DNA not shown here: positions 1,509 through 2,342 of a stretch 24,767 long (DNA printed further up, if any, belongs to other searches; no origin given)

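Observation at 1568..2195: Divergent XRE-cupin regulator and BenE-family transporter pair suggests small-molecule (aromatic acid?) responsive export or uptake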

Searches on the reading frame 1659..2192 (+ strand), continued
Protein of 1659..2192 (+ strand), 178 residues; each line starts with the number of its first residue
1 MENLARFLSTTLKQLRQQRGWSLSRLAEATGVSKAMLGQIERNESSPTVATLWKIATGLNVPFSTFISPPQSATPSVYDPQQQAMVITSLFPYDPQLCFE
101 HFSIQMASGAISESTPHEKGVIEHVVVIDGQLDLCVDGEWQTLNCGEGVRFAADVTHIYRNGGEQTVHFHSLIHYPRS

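Call 57: search_protein_families(proteins=[L076:2004-2426:-, L076:1505-2068:-, L077:2250-2900:-, L013:2038-2934:+, L076:211-1194:+], library=ncbifam, max_evalue=0.001)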
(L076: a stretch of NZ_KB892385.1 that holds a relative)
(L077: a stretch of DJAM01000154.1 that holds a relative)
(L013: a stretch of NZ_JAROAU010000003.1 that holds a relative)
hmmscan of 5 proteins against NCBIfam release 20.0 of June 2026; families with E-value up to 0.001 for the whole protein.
L076:2004-2426:- (140 aa): 0 families

L076:1505-2068:- (187 aa): 3 families
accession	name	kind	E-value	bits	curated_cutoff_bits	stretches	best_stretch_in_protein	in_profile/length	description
TIGR00011.1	YbaK_EbsC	equivalog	3.6e-16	59.3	153.25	1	40-186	4-151/152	Cys-tRNA(Pro) deacylase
NF007951.0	PRK10670.1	equivalog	1.1e-07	31.9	243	1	57-184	25-153/159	Cys-tRNA(Pro)/Cys-tRNA(Cys) deacylase YbaK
NF006625.0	PRK09194.1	equivalog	9.2e-06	24.8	558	1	54-162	252-358/559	proline--tRNA ligase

L077:2250-2900:- (216 aa): 4 families
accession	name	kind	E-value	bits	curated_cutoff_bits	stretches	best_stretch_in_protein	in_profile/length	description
NF040865.1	a_tRNA_ed_AlaXM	equivalog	7.9e-37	127.2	300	1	6-214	2-233/234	alanyl-tRNA editing protein AlaXM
TIGR03683.1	A-tRNA_syn_arch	equivalog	4.2e-23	81.5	744.7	1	6-211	502-731/902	alanine--tRNA ligase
TIGR00344.1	alaS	equivalog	2.6e-20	72.3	457.05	1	15-212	469-690/847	alanine--tRNA ligase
NF002436.0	PRK01584.1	equivalog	0.00022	19.9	529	0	166-209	543-587/595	alanine--tRNA ligase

L013:2038-2934:+ (298 aa): 31 families (the best 25 are shown)
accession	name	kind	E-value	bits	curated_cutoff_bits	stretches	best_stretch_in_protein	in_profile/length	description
NF007860.0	PRK10572.1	equivalog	3.1e-114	380.7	208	1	18-296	11-289/292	arabinose operon transcriptional regulator AraC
NF047788.1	TransRegPocR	equivalog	6.2e-21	74.9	500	1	182-293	181-292/296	transcriptional regulator PocR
TIGR04094.1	adjacent_YSIRK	equivalog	5.7e-20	71.6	200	1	170-289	265-383/383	YSIRK-targeted surface antigen transcriptional regulator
NF047455.1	TF_Staph_AryK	equivalog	1.1e-18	66.9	850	1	178-295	145-262/759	transcriptional regulator AryK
NF006902.0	PRK09393.1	equivalog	2e-16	60.1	425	1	189-294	219-324/327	transcriptional regulator FtrA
NF010026.0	PRK13501.1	equivalog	2.5e-16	59.7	363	1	193-295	179-281/290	HTH-type transcriptional activator RhaR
NF010028.0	PRK13503.1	equivalog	2.6e-15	56.6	288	1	141-292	122-273/278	HTH-type transcriptional activator RhaS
NF049932.1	TranspRegBtr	equivalog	1.3e-14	53.7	900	1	45-292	19-267/531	bacillibactin transport transcriptional regulator Btr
NF007584.0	PRK10219.1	equivalog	8e-14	51.9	174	1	191-291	6-106/107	superoxide response transcriptional regulator SoxS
NF012144.2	ramA_TF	equivalog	4.9e-13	49.5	180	1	192-291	7-106/108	RamA family antibiotic efflux transcriptional regulator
NF010025.2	PRK13500.1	equivalog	6.7e-13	48.8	525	1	192-294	178-280/282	HTH-type transcriptional activator RhaR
NF040475.1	chlor_reg_RclR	equivalog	8.9e-12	44.9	400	1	188-295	175-282/284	reactive chlorine-specific transcriptional regulator RclR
TIGR02297.1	HpaA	equivalog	1.4e-11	44.2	274.65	1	133-291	124-287/287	4-hydroxyphenylacetate catabolism regulatory protein HpaA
NF010027.0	PRK13502.1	equivalog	2.4e-11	43.7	384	1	175-293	164-279/282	HTH-type transcriptional activator RhaR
NF052371.1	TransRegGbdRPseu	equivalog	2.6e-10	39.9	480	1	188-292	223-327/365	choline metabolism transcriptional regulator GbdR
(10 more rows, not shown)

L076:211-1194:+ (327 aa): 14 families
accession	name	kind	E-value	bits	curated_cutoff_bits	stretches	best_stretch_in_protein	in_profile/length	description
NF006379.0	PRK08618.1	equivalog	2.2e-131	438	417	1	1-327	1-324/326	ornithine cyclodeaminase family protein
NF004793.0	PRK06141.1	equivalog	2.4e-75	253.4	322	1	1-318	1-311/314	bifunctional Delta(1)-pyrroline-2-carboxylate/Delta(1)-piperideine-2-carboxylate reductase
TIGR02371.1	ala_DH_arch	equivalog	6.2e-70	235.9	409.15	1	2-327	3-322/325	alanine dehydrogenase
NF006141.0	PRK08291.1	equivalog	5.4e-56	189.9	408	1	1-326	4-327/330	cyclodeaminase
TIGR02992.1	ectoine_eutC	equivalog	8.4e-51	173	471.65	1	1-324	1-322/326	ectoine utilization protein EutC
NF005603.0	PRK07340.1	equivalog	1.1e-48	166.1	266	1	4-317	7-302/307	delta(1)-pyrroline-2-carboxylate reductase family protein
NF005296.0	PRK06823.1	equivalog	1.1e-41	142.9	438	1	1-316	1-311/315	ornithine cyclodeaminase family protein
NF045512.1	PyrPipCarbRedLhpI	equivalog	5.9e-40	137.3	400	1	5-315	4-294/298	bifunctional Delta(1)-pyrroline-2-carboxylate/Delta(1)-piperideine-2-carboxylate reductase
NF045643.1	ImmsucRedBhcD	equivalog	3.5e-39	135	500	1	1-323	1-315/321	iminosuccinate reductase BhcD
TIGR03944.1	dehyd_SbnB_fam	equivalog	1.1e-35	123.3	326.9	1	1-327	1-324/327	2,3-diaminopropionate biosynthesis protein SbnB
NF005762.1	PRK07589.1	equivalog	2e-34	119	350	1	63-325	64-316/334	ornithine cyclodeaminase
NF005011.0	PRK06407.1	subfamily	7e-33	114.1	337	1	2-315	3-296/302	ornithine cyclodeaminase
NF004848.0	PRK06199.1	subfamily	5.8e-23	81.6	362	1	45-326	70-369/379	tyramine oxidase subunit B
NF001314.0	PRK00258.2-2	equivalog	0.00082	18.5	248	0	126-202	124-199/290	shikimate dehydrogenase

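Call 86: find_encoding_contigs(protein=P0141, flank=2500, max_places=1)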
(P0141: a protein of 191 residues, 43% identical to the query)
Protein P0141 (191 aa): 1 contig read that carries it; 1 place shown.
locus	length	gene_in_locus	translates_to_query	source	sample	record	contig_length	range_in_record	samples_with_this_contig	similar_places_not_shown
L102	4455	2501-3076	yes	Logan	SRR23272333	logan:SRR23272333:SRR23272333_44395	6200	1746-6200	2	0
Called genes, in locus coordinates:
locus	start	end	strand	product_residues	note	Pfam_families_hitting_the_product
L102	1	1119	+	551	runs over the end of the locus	PF00563:EAL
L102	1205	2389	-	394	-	PF03594:BenE, PF16983:MFS_MOT1 (weak)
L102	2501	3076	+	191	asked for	PF01381:HTH_3, PF12844:HTH_19 (weak), PF13413:HTH_25 (weak), PF13560:HTH_31, PF07883:Cupin_2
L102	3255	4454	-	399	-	?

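Call 87: find_encoding_contigs(protein=P0143, flank=2500, max_places=1)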
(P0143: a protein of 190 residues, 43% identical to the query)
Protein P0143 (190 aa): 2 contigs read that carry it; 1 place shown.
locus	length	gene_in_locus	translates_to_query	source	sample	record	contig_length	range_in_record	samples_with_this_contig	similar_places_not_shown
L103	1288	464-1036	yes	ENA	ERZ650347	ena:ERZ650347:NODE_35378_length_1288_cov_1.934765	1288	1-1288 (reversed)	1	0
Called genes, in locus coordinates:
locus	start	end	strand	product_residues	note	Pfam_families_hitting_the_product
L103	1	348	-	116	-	?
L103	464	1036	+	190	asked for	PF12844:HTH_19 (weak), PF13560:HTH_31 (weak), PF01381:HTH_3, PF07883:Cupin_2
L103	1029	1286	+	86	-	?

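Call 88: find_encoding_contigs(protein=P0145, flank=2500, max_places=1)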
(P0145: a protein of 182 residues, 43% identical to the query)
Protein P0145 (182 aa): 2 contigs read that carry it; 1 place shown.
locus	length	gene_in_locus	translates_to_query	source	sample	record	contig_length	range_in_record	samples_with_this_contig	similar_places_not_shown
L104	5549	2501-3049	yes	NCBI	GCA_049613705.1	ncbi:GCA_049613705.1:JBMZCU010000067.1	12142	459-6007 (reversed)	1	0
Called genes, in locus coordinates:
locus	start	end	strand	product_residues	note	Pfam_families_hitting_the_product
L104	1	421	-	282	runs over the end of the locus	PF04909:Amidohydro_2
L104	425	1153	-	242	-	PF00106:adh_short, PF13561:adh_short_C2, PF08659:KR (weak)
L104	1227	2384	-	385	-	PF03594:BenE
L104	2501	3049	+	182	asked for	PF13560:HTH_31, PF01381:HTH_3, PF07883:Cupin_2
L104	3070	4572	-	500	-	PF04293:SpoVR, PF24755:SpoVR_C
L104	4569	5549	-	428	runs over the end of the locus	PF04285:DUF444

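Call 89: find_encoding_contigs(protein=P0171, flank=2500, max_places=1)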
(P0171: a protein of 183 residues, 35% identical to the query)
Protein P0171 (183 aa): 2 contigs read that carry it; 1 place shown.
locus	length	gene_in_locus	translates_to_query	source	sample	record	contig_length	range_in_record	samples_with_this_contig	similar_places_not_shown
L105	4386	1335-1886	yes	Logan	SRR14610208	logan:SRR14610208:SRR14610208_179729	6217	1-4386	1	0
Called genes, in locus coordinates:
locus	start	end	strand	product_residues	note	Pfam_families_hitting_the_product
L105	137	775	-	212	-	PF01411:tRNA-synt_2c, PF07973:tRNA_SAD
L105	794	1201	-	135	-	PF09391:DUF2000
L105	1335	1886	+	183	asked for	PF01381:HTH_3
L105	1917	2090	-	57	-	-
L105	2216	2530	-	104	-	PF00724:Oxidored_FMN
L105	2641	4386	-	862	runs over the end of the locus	PF05231:MASE1, PF03924:CHASE, PF00989:PAS, PF13188:PAS_8 (weak), PF13426:PAS_9 (weak), PF00512:HisKA (weak), PF02518:HATPase_c, PF14501:HATPase_c_5 (weak)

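Call 91: search_protein_families(proteins=[L103:1-348:-, L105:794-1201:-, L105:137-775:-], library=ncbifam, max_evalue=0.01)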
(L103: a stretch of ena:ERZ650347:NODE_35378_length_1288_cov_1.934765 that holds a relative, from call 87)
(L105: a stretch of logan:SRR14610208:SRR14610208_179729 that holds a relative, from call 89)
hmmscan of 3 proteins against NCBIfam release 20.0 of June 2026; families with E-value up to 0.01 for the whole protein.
L103:1-348:- (116 aa): 1 family
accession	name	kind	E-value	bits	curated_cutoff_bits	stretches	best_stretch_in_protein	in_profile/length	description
TIGR00843.1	benE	subfamily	7e-38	130.6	203.4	1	3-115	18-130/395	benzoate/H(+) symporter BenE family transporter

L105:794-1201:- (135 aa): 0 families

L105:137-775:- (212 aa): 4 families
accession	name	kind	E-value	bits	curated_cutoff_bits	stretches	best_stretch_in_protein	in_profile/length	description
NF040865.1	a_tRNA_ed_AlaXM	equivalog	7.9e-47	159.9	300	2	3-159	2-161/234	alanyl-tRNA editing protein AlaXM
TIGR03683.1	A-tRNA_syn_arch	equivalog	2.9e-29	101.9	744.7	1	3-199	502-721/902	alanine--tRNA ligase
TIGR00344.1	alaS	equivalog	6e-19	67.8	457.05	1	16-209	473-690/847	alanine--tRNA ligase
NF002436.0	PRK01584.1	equivalog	0.0047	15.5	529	1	154-199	533-579/595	alanine--tRNA ligase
